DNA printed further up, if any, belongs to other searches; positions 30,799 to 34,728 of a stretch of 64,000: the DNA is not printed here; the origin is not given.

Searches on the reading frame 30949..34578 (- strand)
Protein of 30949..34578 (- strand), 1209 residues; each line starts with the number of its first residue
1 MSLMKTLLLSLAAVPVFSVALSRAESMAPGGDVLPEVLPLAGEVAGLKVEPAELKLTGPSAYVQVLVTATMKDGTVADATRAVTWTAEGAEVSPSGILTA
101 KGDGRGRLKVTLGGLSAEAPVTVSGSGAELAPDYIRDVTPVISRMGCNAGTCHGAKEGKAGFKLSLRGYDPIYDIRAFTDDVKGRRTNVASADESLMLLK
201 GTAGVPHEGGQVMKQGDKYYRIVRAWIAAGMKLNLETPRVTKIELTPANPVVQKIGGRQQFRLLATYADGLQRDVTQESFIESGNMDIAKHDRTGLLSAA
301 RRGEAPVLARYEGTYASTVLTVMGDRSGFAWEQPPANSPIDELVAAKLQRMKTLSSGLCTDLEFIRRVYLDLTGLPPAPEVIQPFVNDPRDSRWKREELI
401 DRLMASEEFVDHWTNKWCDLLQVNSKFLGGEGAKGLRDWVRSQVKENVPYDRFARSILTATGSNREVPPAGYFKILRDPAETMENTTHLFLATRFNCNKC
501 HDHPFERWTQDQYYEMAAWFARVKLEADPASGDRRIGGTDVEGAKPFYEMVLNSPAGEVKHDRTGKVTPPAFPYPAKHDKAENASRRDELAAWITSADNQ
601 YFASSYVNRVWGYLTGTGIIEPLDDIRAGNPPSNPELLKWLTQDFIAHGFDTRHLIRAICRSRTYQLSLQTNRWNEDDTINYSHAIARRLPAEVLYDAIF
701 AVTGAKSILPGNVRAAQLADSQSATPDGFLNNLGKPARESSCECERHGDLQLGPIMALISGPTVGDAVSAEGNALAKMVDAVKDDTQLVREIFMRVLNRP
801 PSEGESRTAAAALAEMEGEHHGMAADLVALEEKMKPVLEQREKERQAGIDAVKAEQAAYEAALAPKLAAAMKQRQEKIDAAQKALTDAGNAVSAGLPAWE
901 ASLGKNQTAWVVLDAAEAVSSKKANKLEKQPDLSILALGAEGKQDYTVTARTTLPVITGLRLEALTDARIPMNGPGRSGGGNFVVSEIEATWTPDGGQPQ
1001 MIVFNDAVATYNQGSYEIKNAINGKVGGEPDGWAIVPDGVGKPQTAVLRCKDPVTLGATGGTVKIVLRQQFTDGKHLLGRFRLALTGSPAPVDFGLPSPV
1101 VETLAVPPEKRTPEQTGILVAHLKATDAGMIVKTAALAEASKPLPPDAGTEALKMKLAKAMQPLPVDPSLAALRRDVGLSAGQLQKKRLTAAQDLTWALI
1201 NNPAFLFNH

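Call 7: search_protein_families(library=pfam, proteins=[window:30949-34578:-], max_evalue=0.001)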
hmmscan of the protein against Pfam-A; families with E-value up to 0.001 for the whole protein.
window:30949-34578:- (1209 aa): 3 families
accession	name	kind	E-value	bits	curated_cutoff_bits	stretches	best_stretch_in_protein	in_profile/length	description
PF07583.16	PSCyt2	-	2.9e-45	155.2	29.8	1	339-523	1-207/209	Protein of unknown function (DUF1549)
PF07587.16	PSD1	-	5.4e-40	137.8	28.5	1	586-811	1-242/244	Protein of unknown function (DUF1553)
PF02368.24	Big_2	-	0.00039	20.8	22.8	0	240-307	2-64/79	Bacterial Ig-like domain (group 2)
